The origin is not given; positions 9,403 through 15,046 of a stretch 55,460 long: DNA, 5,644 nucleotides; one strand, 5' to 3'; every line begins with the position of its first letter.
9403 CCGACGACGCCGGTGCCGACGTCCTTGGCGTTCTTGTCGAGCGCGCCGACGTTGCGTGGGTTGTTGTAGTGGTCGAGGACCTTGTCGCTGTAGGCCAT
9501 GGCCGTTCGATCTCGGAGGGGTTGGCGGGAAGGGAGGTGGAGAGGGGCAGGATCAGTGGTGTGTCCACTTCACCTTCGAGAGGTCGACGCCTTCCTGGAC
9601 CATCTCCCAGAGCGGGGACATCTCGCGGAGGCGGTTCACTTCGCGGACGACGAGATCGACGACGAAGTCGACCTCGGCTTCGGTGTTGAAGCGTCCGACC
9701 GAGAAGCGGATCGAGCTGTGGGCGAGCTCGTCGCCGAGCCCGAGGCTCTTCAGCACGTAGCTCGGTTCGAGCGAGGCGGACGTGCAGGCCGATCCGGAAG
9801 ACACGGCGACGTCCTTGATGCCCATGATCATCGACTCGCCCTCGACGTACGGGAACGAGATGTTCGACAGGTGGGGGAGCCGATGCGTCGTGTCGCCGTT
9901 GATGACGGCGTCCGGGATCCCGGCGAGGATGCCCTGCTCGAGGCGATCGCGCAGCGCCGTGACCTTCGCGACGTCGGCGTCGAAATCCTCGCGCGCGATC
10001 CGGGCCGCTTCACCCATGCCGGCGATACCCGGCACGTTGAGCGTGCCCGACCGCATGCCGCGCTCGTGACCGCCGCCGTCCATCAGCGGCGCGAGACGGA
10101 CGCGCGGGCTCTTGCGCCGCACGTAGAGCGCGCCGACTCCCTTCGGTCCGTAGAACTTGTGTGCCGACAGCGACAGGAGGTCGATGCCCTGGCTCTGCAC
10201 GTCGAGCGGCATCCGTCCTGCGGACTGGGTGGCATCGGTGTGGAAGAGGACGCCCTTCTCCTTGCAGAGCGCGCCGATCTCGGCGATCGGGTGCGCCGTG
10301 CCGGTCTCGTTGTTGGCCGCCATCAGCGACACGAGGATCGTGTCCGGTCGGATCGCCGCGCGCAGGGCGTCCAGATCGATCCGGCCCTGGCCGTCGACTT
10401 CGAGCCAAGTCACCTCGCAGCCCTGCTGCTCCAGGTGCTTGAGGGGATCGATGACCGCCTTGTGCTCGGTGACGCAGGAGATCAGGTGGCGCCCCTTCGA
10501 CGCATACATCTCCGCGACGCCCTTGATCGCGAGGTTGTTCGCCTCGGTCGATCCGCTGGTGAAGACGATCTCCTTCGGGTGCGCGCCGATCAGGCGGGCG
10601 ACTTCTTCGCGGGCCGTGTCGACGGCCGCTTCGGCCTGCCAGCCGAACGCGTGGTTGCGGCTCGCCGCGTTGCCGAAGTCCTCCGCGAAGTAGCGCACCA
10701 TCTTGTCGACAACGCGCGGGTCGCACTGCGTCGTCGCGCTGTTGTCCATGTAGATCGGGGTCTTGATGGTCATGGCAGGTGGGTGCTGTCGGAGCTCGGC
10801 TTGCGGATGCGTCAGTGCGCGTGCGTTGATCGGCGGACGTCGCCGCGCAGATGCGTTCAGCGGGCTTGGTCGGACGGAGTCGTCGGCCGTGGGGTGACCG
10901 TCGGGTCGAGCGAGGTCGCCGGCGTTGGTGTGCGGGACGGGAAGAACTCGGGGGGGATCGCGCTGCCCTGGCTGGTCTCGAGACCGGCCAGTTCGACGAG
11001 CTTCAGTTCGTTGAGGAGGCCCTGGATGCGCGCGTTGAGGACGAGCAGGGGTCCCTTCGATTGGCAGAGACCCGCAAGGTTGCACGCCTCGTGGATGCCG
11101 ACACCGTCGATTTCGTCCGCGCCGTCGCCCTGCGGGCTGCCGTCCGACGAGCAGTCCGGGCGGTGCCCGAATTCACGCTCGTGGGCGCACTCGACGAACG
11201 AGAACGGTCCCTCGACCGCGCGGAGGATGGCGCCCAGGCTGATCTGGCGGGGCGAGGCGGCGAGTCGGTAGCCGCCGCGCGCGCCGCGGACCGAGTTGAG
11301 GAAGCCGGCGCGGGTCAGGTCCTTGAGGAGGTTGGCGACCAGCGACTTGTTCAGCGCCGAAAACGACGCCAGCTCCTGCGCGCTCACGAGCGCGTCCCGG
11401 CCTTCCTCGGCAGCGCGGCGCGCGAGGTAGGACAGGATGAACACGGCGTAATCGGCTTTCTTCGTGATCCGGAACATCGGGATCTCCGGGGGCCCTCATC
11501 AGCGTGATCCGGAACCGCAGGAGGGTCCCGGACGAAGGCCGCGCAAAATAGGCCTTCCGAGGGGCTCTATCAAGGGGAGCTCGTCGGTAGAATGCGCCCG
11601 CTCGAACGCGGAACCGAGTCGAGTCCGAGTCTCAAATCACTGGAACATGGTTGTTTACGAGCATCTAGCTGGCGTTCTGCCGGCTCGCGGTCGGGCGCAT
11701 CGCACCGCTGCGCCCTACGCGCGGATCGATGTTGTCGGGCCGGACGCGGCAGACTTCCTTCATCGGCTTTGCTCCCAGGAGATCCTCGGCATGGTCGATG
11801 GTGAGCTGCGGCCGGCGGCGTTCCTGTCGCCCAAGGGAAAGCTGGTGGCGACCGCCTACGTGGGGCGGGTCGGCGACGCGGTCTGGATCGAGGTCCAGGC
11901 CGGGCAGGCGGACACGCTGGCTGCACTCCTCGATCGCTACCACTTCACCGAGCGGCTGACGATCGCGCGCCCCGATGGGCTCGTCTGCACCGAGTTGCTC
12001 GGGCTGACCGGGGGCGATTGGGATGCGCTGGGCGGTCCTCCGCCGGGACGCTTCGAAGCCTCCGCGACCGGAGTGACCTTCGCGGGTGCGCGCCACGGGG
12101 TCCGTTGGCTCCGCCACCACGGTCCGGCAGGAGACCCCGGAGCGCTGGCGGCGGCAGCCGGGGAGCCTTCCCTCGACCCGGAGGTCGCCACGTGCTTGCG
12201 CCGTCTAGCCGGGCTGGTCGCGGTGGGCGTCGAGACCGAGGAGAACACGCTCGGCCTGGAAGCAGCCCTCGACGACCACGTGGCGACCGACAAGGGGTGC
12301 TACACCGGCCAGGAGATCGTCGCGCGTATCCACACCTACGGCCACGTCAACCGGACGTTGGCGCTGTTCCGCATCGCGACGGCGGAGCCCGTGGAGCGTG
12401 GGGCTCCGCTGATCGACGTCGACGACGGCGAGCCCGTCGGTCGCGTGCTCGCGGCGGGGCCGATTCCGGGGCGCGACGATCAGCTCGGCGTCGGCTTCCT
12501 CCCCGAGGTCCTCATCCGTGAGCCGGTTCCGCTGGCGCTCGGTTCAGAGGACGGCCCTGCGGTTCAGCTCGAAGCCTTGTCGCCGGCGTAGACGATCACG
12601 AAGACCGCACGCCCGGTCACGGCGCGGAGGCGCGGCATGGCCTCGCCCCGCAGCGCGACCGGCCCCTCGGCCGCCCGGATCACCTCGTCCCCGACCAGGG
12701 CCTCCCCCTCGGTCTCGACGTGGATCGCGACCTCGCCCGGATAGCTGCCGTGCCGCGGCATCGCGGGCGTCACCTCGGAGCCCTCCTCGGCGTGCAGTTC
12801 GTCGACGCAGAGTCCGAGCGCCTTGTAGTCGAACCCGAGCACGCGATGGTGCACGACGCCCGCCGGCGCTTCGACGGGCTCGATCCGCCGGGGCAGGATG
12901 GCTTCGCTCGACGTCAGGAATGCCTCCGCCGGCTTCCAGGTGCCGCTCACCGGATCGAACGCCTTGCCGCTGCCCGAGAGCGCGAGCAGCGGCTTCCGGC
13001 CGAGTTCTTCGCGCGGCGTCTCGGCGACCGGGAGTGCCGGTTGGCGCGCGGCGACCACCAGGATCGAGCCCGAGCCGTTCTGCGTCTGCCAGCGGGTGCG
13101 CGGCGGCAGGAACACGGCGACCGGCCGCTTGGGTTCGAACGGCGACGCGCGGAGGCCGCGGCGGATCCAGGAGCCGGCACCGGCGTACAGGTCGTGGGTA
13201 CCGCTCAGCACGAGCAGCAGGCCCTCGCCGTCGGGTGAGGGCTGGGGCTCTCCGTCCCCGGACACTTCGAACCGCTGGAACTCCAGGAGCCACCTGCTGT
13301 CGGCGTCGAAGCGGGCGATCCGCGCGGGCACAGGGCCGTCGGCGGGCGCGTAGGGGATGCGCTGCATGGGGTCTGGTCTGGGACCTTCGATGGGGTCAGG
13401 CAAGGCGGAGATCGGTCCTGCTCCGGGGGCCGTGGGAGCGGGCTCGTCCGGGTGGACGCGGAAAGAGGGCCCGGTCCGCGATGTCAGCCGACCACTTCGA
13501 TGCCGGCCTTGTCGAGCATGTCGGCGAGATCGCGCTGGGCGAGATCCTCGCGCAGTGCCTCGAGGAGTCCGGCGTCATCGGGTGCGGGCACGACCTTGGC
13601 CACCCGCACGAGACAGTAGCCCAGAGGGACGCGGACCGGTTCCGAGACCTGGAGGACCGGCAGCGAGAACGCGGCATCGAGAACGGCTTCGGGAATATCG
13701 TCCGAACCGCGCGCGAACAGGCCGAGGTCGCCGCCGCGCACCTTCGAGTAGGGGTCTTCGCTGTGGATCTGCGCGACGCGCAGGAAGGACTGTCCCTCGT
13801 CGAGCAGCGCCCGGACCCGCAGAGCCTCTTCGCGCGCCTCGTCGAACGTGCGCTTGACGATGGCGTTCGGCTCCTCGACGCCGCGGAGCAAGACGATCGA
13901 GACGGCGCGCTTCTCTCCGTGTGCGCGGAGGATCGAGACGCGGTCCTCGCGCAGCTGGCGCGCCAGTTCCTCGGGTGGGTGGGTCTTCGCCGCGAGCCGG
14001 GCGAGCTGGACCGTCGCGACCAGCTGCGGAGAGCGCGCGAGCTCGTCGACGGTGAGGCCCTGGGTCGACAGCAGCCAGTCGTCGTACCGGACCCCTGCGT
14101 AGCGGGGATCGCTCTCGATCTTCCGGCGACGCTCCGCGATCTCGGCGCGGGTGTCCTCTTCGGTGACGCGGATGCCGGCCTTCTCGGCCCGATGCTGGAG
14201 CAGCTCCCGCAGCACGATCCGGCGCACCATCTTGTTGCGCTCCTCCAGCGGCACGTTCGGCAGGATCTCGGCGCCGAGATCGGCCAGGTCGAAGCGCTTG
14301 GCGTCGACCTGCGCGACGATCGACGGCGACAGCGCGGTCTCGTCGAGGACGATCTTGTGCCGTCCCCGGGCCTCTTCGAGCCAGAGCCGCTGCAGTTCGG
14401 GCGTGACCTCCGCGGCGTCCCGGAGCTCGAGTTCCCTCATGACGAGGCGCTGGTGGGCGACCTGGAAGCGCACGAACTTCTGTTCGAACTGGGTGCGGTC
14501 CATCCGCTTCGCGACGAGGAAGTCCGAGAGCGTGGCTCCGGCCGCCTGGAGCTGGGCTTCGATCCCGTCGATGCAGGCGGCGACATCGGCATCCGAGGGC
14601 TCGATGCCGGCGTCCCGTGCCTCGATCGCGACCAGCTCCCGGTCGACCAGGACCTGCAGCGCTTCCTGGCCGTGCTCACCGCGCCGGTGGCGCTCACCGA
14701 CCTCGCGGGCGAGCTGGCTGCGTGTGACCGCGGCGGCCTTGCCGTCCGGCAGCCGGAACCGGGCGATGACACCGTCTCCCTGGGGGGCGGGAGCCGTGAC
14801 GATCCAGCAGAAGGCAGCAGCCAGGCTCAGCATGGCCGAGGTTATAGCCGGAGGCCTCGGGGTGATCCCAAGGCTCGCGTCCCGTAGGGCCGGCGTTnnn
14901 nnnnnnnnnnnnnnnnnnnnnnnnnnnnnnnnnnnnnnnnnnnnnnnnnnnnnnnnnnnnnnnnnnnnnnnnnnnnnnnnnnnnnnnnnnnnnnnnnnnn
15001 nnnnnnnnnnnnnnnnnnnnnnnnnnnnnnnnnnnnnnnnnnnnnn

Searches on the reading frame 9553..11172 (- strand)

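Call 8: search_protein_families(library=pfam, max_evalue=0.001, proteins=[window:9553-11172:-])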
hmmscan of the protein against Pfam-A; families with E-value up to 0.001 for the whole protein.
window:9553-11172:- (539 aa): 4 families
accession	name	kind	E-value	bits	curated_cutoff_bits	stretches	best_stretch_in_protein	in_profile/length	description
PF00266.25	Aminotran_5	-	1.5e-88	297.7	21.5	1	140-502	1-369/371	Aminotransferase class-V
PF01212.27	Beta_elim_lyase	-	5.2e-08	33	27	1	183-316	33-171/288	Beta-eliminating lyase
PF01053.26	Cys_Met_Meta_PP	-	0.00034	19.7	27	1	176-341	46-200/381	Cys/Met metabolism PLP-dependent enzyme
PF01041.23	DegT_DnrJ_EryC1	-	0.00045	20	19.8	1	189-319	31-151/360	DegT/DnrJ/EryC1/StrS aminotransferase family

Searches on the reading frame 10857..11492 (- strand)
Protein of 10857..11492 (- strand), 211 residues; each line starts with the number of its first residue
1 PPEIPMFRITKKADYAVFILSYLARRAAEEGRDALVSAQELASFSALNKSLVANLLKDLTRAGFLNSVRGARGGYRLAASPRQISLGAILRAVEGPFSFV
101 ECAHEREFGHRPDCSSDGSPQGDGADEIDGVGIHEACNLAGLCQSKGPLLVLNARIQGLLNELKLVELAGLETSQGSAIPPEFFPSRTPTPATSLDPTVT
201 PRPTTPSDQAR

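Call 54: search_protein_families(library=pfam, max_evalue=0.001, proteins=[window:10857-11492:-])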
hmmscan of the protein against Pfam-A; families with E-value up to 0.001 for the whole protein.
window:10857-11492:- (211 aa): 2 families
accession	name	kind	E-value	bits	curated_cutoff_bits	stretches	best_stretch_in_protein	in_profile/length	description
PF02082.26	Rrf2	-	8.7e-26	91.1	30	1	9-115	1-105/132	Iron-dependent Transcriptional regulator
PF13730.12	HTH_36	-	5.7e-05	23.3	25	1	14-65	5-55/55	Helix-turn-helix domain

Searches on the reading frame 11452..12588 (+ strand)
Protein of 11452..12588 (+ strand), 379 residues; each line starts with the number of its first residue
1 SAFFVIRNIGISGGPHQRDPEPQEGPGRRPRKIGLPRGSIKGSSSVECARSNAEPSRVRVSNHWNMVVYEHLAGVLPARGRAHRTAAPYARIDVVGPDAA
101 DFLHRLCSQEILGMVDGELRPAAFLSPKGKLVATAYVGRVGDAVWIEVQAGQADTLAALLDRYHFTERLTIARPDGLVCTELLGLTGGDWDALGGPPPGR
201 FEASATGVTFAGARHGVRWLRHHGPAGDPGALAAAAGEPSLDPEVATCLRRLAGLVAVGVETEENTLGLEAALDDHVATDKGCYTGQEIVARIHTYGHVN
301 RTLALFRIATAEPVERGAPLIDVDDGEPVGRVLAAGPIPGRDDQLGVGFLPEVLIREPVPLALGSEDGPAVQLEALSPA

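Call 54: search_protein_families(library=pfam, max_evalue=0.001, proteins=[window:11452-12588:+])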
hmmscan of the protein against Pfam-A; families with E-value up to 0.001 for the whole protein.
window:11452-12588:+ (379 aa): 1 family
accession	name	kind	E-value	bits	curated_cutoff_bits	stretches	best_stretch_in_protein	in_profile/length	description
PF01571.26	GCV_T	-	9.7e-08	32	25.6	1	90-168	49-128/255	Aminomethyltransferase folate-binding domain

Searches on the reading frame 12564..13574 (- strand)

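Call 8: search_protein_families(library=pfam, max_evalue=0.001, proteins=[window:12564-13574:-])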
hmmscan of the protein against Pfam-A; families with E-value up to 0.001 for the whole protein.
window:12564-13574:- (336 aa): 1 family
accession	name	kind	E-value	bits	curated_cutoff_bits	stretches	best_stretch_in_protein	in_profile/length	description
PF04962.18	KduI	-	0.00041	20.2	23.9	1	106-177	38-109/262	KduI/IolB family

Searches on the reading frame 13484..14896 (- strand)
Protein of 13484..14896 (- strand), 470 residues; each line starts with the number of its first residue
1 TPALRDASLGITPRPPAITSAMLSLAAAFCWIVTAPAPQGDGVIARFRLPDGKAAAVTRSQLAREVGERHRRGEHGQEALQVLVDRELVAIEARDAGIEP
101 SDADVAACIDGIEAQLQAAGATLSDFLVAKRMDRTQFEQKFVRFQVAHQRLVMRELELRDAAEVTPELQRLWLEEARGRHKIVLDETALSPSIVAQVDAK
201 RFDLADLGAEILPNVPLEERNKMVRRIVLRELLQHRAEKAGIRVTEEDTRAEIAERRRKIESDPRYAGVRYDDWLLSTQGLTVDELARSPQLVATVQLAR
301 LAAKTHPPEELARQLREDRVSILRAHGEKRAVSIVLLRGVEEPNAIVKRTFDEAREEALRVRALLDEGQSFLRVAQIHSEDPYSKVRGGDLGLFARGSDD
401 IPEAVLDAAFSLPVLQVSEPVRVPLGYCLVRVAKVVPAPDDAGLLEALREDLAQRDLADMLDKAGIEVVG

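Call 8: search_protein_families(library=pfam, max_evalue=0.001, proteins=[window:13484-14896:-])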
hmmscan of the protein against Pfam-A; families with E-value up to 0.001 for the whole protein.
window:13484-14896:- (470 aa): 5 families
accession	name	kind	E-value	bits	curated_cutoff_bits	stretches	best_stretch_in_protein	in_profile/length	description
PF00639.27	Rotamase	-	1.2e-11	45.9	21.7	1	348-433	12-96/97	PPIC-type PPIASE domain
PF13616.12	Rotamase_3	-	5.5e-11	43.5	22.5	1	328-434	14-114/116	PPIC-type PPIASE domain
PF13624.11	SurA_N_3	-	1.3e-10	41.8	27.2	1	74-140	82-151/162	SurA-like N-terminal domain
PF13145.12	Rotamase_2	-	4.2e-09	37.7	27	1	353-438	31-111/121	PPIC-type PPIASE domain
PF13623.11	SurA_N_2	-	2e-07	31.4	28.5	0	73-138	83-142/145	SurA-like N-terminal domain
